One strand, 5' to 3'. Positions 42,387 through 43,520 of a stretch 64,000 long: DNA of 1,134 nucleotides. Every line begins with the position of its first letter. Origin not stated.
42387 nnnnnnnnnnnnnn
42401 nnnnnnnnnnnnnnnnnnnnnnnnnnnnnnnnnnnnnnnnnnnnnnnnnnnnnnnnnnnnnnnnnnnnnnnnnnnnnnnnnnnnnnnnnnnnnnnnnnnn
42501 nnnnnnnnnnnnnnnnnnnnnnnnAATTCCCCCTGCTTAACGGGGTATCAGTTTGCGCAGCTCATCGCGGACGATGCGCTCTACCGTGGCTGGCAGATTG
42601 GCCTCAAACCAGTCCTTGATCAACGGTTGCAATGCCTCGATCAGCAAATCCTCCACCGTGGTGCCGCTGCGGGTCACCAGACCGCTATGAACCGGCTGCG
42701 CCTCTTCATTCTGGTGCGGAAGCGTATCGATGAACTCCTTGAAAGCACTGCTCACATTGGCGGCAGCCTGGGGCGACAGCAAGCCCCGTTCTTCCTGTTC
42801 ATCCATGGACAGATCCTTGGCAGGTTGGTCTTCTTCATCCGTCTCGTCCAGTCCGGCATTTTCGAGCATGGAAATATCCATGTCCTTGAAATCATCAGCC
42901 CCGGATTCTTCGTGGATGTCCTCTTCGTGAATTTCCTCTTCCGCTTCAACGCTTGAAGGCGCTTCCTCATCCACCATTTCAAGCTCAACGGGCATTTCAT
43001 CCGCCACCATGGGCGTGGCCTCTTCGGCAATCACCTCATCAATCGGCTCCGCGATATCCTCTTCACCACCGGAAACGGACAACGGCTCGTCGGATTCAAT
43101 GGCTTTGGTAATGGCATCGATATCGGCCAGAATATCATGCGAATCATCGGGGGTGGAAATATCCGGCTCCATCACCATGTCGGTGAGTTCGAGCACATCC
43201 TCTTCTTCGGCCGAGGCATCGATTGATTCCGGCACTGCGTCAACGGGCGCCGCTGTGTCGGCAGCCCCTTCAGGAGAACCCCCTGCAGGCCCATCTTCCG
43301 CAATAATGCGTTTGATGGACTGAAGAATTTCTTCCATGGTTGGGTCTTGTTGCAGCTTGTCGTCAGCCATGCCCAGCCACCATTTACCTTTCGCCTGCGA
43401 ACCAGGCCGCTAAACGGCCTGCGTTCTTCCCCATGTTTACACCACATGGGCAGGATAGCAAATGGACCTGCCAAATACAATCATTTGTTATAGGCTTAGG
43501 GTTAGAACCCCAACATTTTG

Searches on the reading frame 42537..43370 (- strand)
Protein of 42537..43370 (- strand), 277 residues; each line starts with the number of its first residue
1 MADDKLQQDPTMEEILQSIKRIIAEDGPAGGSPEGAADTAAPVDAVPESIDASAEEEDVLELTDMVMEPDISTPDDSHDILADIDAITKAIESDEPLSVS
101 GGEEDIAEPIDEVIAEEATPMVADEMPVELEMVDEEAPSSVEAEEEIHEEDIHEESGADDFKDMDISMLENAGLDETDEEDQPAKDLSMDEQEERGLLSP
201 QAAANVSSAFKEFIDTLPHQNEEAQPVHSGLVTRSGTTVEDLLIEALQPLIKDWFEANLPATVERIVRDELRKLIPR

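Call 3: search_protein_families(library=pfam, proteins=[window:42537-43370:-], max_evalue=0.01)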
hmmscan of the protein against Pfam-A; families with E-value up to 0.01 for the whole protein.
window:42537-43370:- (277 aa): 1 family
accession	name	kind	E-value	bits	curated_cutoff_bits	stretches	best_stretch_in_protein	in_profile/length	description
PF10691.14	DUF2497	-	9.7e-18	64.9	27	1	196-275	2-74/75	Protein of unknown function (DUF2497)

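Call 4: search_protein_families(library=ncbifam, proteins=[window:42537-43370:-], max_evalue=0.01)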
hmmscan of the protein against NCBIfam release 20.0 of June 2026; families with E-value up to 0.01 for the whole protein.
window:42537-43370:- (277 aa): 1 family
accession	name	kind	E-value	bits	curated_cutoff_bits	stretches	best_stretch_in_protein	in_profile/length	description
NF052660.1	PopZ_fam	subfamily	6.8e-28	99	125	2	104-273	5-164/167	PopZ family protein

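Call 21: find_related_loci(query=window:42537-43370:-, collection=metagenome_contigs, flank=7000)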
Query window:42537-43370:- (277 aa) in metagenome_contigs; peptide patterns used: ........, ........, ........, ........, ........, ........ (x = any residue, [..] = any of these).
57 stretches matched a pattern, but none encodes a relative of the query by tblastn (E <= 1e-3).

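Call 22: find_homologous_proteins(query=window:42537-43370:-, max_evalue=1e-8)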
Query window:42537-43370:- (277 aa): 121 proteins with E <= 1e-8 among 2475 candidates; the best 120 are listed.
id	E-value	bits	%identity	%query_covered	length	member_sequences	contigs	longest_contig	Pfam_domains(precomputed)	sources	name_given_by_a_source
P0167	8.5e-164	562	100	100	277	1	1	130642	PF10691.15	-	-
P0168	3.4e-125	435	79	100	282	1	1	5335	PF10691.15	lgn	-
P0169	1.0e-69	253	55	100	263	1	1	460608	PF10691.15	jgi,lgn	jgi:cell pole-organizing protein PopZ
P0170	3.4e-31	127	38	100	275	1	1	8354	PF10691.15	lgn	-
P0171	2.7e-30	124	40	99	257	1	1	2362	PF10691.15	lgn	-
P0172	3.2e-29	121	41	100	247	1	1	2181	PF10691.15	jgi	jgi:cell pole-organizing protein PopZ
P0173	6.5e-24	103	36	100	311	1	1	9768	PF10691.15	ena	-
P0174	7.4e-18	83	49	30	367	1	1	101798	PF10691.15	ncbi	-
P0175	1.8e-17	82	38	44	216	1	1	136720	PF10691.15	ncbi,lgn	-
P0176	5.1e-17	81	56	19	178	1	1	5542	PF10691.15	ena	-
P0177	5.5e-17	81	61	15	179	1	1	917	PF10691.15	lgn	-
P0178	2.7e-16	78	56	18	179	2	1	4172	PF10691.15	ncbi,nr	ncbi:MAG: DUF2497 domain-containing protein [Rickettsiales bacterium]|nr:DUF2497 domain-containing p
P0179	3.3e-16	78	58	16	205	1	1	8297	PF10691.15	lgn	-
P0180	4.9e-16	77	48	30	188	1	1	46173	PF10691.15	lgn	-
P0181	6.9e-16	77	44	28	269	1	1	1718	PF10691.15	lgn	-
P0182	9.5e-16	77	42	30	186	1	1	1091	PF10691.15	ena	-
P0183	1.8e-15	76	56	19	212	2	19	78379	PF10691.15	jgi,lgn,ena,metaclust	metaclust:\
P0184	2.3e-15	75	41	29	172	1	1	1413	PF10691.15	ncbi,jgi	jgi:cell pole-organizing protein PopZ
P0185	5.0e-15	74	49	18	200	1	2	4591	PF10691.15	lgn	-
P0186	6.3e-15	74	38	55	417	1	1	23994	PF10691.15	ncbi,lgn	-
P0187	7.7e-15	74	38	31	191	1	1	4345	PF10691.15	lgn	-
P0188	8.2e-15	73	35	62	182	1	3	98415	PF10691.15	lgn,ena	-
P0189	1.1e-14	73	43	29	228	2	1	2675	PF10691.15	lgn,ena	-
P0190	1.6e-14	72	44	29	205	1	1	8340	PF10691.15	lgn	-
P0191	1.8e-14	72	47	28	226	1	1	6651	PF10691.15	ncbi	-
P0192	3.5e-14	71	41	29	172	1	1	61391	PF10691.15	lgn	-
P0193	3.9e-14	71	48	30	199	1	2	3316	PF10691.15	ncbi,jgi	jgi:cell pole-organizing protein PopZ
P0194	4.3e-14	71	34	62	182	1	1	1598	PF10691.15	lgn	-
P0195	4.7e-14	71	37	29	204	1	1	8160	PF10691.15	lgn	-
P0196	5.0e-14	71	55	18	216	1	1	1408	PF10691.15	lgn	-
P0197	7.6e-14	70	41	29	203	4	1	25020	PF10691.15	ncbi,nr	ncbi:MAG: DUF2497 domain-containing protein [Alphaproteobacteria bacterium]|nr:DUF2497 domain-contai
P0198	1.1e-13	70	57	18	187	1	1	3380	PF10691.15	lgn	-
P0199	1.1e-13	70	49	21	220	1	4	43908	PF10691.15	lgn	-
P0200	1.5e-13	69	30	96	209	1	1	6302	PF10691.15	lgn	-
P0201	1.5e-13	69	44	30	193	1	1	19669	PF10691.15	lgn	-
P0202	1.6e-13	69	49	29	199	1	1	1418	PF10691.15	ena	-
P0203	1.6e-13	69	56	15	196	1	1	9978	PF10691.15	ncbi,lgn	-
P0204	1.8e-13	69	46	29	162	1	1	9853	PF10691.15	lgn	-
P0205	1.9e-13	69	45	29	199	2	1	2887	PF10691.15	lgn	-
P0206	2.2e-13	69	37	29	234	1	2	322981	PF10691.15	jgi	jgi:cell pole-organizing protein PopZ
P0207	2.3e-13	69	40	24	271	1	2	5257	PF10691.15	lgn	-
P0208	3.1e-13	68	38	29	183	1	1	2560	PF10691.15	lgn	-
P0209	3.5e-13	68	61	15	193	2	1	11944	PF10691.15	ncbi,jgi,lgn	-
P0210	3.8e-13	68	40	30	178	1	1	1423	PF10691.15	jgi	-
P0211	3.8e-13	68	31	99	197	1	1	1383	PF10691.15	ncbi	-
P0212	4.8e-13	68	31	99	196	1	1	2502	PF10691.15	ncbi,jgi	jgi:cell pole-organizing protein PopZ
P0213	5.2e-13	68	41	28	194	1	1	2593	PF10691.15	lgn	-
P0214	6.6e-13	67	41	26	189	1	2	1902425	PF10691.15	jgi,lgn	jgi:cell pole-organizing protein PopZ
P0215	7.6e-13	67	40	20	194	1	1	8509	PF10691.15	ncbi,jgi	jgi:cell pole-organizing protein PopZ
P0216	8.8e-13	67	39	29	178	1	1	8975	PF10691.15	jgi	jgi:cell pole-organizing protein PopZ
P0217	9.1e-13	67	40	30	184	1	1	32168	PF10691.15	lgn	-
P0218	9.4e-13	67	43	23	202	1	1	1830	PF10691.15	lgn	-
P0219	1.2e-12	66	38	29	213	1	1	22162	PF10691.15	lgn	-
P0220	1.5e-12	66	40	28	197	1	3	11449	PF10691.15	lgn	-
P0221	2.0e-12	66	59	15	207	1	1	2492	PF10691.15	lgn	-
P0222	3.0e-12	65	38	29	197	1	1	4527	PF10691.15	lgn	-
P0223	3.1e-12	65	43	29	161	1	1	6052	PF10691.15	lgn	-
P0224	3.6e-12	65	43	14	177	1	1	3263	PF10691.15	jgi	jgi:uncharacterized protein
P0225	4.3e-12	65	31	99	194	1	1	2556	PF10691.15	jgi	jgi:uncharacterized protein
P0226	4.6e-12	64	56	15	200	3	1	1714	PF10691.15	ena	-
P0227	1.2e-11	63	56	15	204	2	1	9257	PF10691.15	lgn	-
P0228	1.2e-11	63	30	99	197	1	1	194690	PF10691.15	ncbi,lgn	-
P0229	1.3e-11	63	57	18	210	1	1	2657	PF10691.15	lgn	-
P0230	1.3e-11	63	61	15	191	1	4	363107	PF10691.15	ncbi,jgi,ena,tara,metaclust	tara:strand:- start:173 stop:748 length:576 start_codon:yes stop_codon:yes gene_type:complete|metacl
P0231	1.4e-11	63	53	18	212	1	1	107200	PF10691.15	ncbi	-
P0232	1.5e-11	63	37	28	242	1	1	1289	PF10691.15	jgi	jgi:hypothetical protein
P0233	1.6e-11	63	40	29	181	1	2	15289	PF10691.15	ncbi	-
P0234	1.9e-11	62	56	15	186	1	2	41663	PF10691.15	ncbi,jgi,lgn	jgi:cell pole-organizing protein PopZ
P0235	2.1e-11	62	59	16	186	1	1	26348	PF10691.15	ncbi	-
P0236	2.3e-11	62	57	16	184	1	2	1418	PF10691.15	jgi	jgi:cell pole-organizing protein PopZ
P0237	2.3e-11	62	46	22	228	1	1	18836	PF10691.15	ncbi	-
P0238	3.0e-11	62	57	18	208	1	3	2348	PF10691.15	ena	-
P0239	3.9e-11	61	31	100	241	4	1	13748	PF10691.15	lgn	-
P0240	4.1e-11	61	46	21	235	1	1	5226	PF10691.15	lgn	-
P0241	4.4e-11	61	47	18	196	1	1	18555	PF10691.15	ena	-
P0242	5.0e-11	61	40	29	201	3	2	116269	PF10691.15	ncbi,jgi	jgi:cell pole-organizing protein PopZ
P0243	5.4e-11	61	44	16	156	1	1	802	PF10691.15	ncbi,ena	-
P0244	5.9e-11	61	59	16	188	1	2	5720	PF10691.15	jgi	jgi:cell pole-organizing protein PopZ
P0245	6.5e-11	61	59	15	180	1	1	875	PF10691.15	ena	-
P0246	8.8e-11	60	42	30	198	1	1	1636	PF10691.15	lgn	-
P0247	1.1e-10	60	45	29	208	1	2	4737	PF10691.15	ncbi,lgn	-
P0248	1.3e-10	60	48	14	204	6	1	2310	PF10691.15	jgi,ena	jgi:cell pole-organizing protein PopZ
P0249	1.3e-10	60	55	18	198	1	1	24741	PF10691.15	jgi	jgi:hypothetical protein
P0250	1.3e-10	60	38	29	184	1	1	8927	PF10691.15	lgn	-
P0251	1.4e-10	60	44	26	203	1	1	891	PF10691.15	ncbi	-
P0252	1.5e-10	59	57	17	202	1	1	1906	PF10691.15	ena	-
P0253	1.7e-10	59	41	31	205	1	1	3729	PF10691.15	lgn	-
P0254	1.7e-10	59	49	21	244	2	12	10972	PF10691.15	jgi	jgi:cell pole-organizing protein PopZ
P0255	1.8e-10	59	60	19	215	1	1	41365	PF10691.15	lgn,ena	-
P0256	1.9e-10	59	44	29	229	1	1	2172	PF10691.15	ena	-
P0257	2.2e-10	59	57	16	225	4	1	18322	PF10691.15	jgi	jgi:cell pole-organizing protein PopZ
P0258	2.5e-10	59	53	18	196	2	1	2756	PF10691.15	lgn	-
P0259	2.6e-10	59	40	29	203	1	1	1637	PF10691.15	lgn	-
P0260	2.7e-10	59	32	98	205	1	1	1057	PF10691.15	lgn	-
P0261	2.7e-10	59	51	18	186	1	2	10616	PF10691.15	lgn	-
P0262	2.8e-10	59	32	29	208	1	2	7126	PF10691.15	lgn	-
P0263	2.9e-10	59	44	30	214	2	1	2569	PF10691.15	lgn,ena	-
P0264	3.1e-10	58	40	29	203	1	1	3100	PF10691.15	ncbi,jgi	jgi:cell pole-organizing protein PopZ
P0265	3.7e-10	58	61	15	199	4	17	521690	PF10691.15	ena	-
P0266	4.3e-10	58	55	18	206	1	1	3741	PF10691.15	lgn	-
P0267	4.7e-10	58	59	15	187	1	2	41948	PF10691.15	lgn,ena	-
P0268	5.0e-10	58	57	16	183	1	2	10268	PF10691.15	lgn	-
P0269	5.9e-10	58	47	21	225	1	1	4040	PF10691.15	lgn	-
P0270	6.8e-10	57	53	18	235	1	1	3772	PF10691.15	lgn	-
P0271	1.0e-9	57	33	99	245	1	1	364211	PF10691.15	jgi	jgi:cell pole-organizing protein PopZ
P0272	1.0e-9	57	41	28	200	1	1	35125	PF10691.15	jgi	jgi:cell pole-organizing protein PopZ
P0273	1.4e-9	56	36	15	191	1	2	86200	PF10691.15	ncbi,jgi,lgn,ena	-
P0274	1.4e-9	56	43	23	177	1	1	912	PF10691.15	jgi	jgi:cell pole-organizing protein PopZ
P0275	1.5e-9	56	55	16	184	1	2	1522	PF10691.15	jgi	jgi:cell pole-organizing protein PopZ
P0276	1.6e-9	56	37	29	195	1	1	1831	PF10691.15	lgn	-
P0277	1.9e-9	56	41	29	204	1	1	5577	PF10691.15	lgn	-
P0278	2.0e-9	56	43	30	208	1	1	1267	PF10691.15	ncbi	-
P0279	2.2e-9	56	43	30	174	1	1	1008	PF10691.15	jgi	jgi:uncharacterized protein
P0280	3.3e-9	55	50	17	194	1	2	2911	PF10691.15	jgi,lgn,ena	jgi:cell pole-organizing protein PopZ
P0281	3.8e-9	55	48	23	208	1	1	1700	PF10691.15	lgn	-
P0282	4.2e-9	55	42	30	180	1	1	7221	PF10691.15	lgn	-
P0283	4.7e-9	55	50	16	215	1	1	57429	PF10691.15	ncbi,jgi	jgi:cell pole-organizing protein PopZ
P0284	4.9e-9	55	28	100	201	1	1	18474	PF10691.15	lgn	-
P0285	6.0e-9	54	39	31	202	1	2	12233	PF10691.15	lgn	-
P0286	8.3e-9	54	30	100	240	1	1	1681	PF10691.15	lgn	-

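Call 23: find_encoding_contigs(protein=P0168, flank=10000, max_places=3)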
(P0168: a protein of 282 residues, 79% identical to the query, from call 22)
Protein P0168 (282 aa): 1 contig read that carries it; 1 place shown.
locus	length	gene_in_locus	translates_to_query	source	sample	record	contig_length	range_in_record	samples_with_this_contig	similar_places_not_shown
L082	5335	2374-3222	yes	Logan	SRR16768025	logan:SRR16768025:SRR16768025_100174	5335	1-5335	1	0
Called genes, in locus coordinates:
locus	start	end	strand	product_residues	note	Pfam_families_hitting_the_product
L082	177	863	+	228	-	PF01135:PCMT, PF13489:Methyltransf_23 (faint), PF13847:Methyltransf_31 (weak), PF08241:Methyltransf_11 (weak), PF13649:Methyltransf_25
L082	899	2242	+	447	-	PF02321:OEP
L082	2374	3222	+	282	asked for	PF10691:DUF2497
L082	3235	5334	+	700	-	?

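Call 24: find_encoding_contigs(protein=P0169, flank=10000, max_places=3)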
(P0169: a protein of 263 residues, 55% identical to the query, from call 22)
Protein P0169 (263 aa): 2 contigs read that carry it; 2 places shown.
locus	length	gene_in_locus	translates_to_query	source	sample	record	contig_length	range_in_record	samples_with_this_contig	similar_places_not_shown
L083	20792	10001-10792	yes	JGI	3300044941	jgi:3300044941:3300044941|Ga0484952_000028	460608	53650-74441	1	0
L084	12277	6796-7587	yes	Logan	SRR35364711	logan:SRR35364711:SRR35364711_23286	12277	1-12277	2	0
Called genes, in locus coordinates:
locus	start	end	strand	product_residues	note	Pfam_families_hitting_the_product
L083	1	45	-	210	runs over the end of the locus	PF00160:Pro_isomerase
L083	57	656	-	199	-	PF01467:CTP_transf_like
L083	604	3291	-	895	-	PF00521:DNA_topoisoIV, PF03989:DNA_gyraseA_C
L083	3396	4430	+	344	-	PF13449:Phytase-like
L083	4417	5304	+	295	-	PF01370:Epimerase, PF04321:RmlD_sub_bind, PF16363:GDP_Man_Dehyd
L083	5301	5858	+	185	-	PF00908:dTDP_sugar_isom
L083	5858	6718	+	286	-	-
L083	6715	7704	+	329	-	PF00106:adh_short (weak), PF01073:3Beta_HSD, PF01370:Epimerase, PF02719:Polysacc_synt_2, PF04321:RmlD_sub_bind, PF07993:NAD_binding_4, PF08659:KR, PF16363:GDP_Man_Dehyd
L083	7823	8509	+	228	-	PF01135:PCMT, PF13649:Methyltransf_25 (weak)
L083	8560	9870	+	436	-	PF02321:OEP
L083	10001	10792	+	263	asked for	PF10691:DUF2497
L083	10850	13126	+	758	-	-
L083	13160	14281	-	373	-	PF01702:TGT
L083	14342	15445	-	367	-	PF02547:Queuosine_synth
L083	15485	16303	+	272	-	PF11967:RecO_N, PF02565:RecO_C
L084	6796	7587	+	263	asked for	PF10691:DUF2497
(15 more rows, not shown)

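Call 26: find_encoding_contigs(protein=P0170, flank=8000, max_places=2)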
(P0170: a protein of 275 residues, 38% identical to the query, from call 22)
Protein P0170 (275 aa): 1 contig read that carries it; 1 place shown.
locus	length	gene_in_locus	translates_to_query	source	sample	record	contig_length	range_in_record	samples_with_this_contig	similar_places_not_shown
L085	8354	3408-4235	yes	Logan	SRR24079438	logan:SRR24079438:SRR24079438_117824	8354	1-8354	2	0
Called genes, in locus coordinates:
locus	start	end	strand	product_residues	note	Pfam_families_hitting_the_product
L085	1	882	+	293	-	?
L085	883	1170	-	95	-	-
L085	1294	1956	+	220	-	PF01135:PCMT, PF13649:Methyltransf_25 (weak)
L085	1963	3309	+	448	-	PF02321:OEP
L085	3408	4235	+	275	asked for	PF10691:DUF2497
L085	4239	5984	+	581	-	-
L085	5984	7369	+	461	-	PF02878:PGM_PMM_I, PF02879:PGM_PMM_II, PF02880:PGM_PMM_III, PF00408:PGM_PMM_IV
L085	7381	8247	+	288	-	PF00351:Biopterin_H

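Call 27: find_encoding_contigs(protein=P0173, flank=8000, max_places=2)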
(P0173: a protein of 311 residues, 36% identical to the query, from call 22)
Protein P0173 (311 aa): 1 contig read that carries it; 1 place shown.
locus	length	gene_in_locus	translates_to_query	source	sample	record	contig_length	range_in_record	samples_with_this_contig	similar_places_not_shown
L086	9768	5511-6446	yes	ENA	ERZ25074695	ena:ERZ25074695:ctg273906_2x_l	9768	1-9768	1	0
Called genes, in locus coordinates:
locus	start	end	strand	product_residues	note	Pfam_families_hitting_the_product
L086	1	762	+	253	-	?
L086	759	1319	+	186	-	PF00908:dTDP_sugar_isom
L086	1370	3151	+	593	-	PF00535:Glycos_transf_2, PF10111:Glyco_tranf_2_2 (weak), PF13641:Glyco_tranf_2_3, PF13632:Glyco_trans_2_3 (weak), PF01370:Epimerase (faint)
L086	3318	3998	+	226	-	PF01135:PCMT, PF00398:RrnaAD, PF13649:Methyltransf_25 (weak)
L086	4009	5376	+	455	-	PF02321:OEP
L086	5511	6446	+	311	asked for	PF10691:DUF2497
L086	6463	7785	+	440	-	PF12796:Ank_2 (weak), PF13637:Ank_4 (weak), PF13857:Ank_5 (weak), PF12796:Ank_2, PF13857:Ank_5, PF13637:Ank_4 (weak), PF00023:Ank (weak), PF12796:Ank_2 (weak), +2 more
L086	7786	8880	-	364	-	PF01702:TGT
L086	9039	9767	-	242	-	?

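Call 28: find_encoding_contigs(protein=P0174, flank=8000, max_places=2)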
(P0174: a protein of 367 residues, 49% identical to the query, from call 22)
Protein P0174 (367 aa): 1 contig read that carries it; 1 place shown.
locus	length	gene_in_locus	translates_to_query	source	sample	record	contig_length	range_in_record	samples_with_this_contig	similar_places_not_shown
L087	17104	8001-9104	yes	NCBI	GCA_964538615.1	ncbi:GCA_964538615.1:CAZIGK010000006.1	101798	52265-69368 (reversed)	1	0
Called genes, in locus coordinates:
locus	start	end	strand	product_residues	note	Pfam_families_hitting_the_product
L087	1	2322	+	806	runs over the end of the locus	-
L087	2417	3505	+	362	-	PF00300:His_Phos_1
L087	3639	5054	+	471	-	-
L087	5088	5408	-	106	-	-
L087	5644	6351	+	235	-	PF01135:PCMT, PF00398:RrnaAD (weak)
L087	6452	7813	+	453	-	PF02321:OEP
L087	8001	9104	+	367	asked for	PF10691:DUF2497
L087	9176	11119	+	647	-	PF00023:Ank (faint), PF12796:Ank_2, PF13606:Ank_3 (faint), PF13637:Ank_4 (weak), PF13857:Ank_5 (faint)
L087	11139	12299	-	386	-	-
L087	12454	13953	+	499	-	-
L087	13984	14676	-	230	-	PF00005:ABC_tran, PF02463:SMC_N (faint), PF13304:AAA_21 (faint)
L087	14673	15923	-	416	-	PF12704:MacB_PCD, PF02687:FtsX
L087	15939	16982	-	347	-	PF25917:BSH_RND (weak), PF25973:BSH_CzcB, PF25954:Beta-barrel_RND_2, PF25990:Beta-barrel_YknX (weak), PF25967:RND-MFP_C (weak), PF25989:YknX_C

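Call 36: find_encoding_contigs(protein=P0175, flank=6000, max_places=1)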
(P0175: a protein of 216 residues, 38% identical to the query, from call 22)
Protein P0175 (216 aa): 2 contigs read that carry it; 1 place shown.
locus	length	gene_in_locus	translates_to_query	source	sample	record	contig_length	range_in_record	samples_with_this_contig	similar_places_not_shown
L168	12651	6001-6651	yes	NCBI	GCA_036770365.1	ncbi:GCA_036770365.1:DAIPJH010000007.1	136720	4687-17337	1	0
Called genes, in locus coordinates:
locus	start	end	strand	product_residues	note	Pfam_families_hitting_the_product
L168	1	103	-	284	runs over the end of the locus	-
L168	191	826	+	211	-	PF03167:UDG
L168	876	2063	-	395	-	PF00202:Aminotran_3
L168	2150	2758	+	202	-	-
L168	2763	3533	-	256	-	PF01061:ABC2_membrane, PF12698:ABC2_membrane_3 (weak)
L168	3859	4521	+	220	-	PF01135:PCMT, PF00398:RrnaAD (weak)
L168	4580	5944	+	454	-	PF02321:OEP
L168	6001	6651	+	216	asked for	PF10691:DUF2497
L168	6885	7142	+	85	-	-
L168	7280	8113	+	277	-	-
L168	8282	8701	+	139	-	-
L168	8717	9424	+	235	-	PF02390:Methyltransf_4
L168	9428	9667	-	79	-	-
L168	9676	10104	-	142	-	-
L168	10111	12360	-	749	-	PF03979:Sigma70_r1_1, PF00140:Sigma70_r1_2, PF04546:Sigma70_ner, PF04542:Sigma70_r2, PF04539:Sigma70_r3, PF04545:Sigma70_r4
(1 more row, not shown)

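Call 37: find_encoding_contigs(protein=P0186, flank=6000, max_places=1)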
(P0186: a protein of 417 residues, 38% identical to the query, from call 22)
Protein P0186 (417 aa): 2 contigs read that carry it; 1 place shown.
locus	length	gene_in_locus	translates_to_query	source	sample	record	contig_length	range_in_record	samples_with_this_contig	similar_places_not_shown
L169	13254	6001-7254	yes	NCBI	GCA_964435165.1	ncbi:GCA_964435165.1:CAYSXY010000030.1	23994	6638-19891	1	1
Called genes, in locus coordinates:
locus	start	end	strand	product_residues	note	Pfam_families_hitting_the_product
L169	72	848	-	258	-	-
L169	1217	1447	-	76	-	-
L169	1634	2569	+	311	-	PF14863:Alkyl_sulf_dimr (faint), PF24575:TPR_Slam (weak), PF13432:TPR_16 (weak), PF14559:TPR_19, PF14559:TPR_19 (weak), PF13424:TPR_12 (weak), PF13432:TPR_16, PF14559:TPR_19 (weak), +17 more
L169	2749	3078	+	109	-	-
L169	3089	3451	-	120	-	-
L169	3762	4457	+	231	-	PF01135:PCMT, PF00398:RrnaAD (weak), PF13847:Methyltransf_31 (weak), PF13649:Methyltransf_25 (weak)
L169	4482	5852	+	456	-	PF02321:OEP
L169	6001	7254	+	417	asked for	PF10691:DUF2497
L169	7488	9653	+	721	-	PF12796:Ank_2, PF13637:Ank_4, PF00023:Ank, PF12796:Ank_2, PF13637:Ank_4 (weak), PF13857:Ank_5, PF00023:Ank (weak), PF12796:Ank_2, +2 more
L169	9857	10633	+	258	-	-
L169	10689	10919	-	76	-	-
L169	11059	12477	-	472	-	-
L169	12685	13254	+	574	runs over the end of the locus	PF00920:ILVD_EDD_N, PF24877:ILV_EDD_C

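Call 51: list_cluster_members(proteins=[P0174, P0175, P0186, P0191, P0203, P0209, P0228, P0231, P0235, P0237])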
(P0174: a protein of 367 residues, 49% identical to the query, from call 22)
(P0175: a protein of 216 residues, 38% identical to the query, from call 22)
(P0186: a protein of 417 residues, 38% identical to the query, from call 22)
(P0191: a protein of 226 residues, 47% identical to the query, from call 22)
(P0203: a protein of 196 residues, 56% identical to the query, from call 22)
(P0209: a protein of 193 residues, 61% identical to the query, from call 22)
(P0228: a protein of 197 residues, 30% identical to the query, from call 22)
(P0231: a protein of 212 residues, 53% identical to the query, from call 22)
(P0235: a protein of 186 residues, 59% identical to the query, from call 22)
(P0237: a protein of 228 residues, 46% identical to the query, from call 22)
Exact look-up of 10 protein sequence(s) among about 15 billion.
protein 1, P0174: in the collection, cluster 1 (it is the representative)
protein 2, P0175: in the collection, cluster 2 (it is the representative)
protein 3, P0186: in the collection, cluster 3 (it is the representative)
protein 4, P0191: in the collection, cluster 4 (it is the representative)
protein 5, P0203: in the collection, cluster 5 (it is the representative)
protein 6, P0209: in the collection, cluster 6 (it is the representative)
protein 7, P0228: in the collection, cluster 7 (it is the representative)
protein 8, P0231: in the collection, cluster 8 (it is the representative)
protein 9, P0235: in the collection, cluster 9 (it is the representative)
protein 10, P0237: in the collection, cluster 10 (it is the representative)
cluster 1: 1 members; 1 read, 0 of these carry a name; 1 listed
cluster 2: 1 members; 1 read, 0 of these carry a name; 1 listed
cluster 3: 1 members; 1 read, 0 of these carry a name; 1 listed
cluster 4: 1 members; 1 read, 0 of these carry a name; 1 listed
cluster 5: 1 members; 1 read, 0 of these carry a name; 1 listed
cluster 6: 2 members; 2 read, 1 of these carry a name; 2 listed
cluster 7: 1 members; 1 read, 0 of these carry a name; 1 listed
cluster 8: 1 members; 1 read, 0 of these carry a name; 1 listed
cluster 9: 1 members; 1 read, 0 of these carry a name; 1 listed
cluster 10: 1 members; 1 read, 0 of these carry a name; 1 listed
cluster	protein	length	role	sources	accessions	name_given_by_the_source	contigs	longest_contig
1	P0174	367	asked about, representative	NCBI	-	-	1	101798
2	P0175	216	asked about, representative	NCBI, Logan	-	-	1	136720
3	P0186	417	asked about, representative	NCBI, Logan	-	-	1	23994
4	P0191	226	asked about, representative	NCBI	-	-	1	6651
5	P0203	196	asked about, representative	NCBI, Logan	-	-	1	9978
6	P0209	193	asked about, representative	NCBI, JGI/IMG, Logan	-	-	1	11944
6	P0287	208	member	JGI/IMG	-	cell pole-organizing protein PopZ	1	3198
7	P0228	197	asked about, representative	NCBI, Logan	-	-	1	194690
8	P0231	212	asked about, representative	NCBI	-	-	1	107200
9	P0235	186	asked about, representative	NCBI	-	-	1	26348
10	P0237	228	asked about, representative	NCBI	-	-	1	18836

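Call 52: find_encoding_contigs(protein=P0178, flank=6000, max_places=2)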
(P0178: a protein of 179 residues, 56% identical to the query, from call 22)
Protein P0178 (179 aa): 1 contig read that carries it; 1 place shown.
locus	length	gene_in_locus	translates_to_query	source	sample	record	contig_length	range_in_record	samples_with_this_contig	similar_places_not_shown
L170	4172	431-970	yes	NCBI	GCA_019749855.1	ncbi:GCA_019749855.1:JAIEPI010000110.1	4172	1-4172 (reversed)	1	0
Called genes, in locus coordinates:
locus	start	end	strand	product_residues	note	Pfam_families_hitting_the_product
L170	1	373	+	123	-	PF02321:OEP (weak)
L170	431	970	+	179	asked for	PF10691:DUF2497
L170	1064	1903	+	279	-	PF00023:Ank (faint), PF12796:Ank_2, PF13606:Ank_3 (faint), PF13637:Ank_4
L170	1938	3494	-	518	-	PF07992:Pyr_redox_2 (faint), PF01266:DAO, PF01494:FAD_binding_3 (faint), PF01593:Amino_oxidase, PF03486:HI0933_like (weak), PF13450:NAD_binding_8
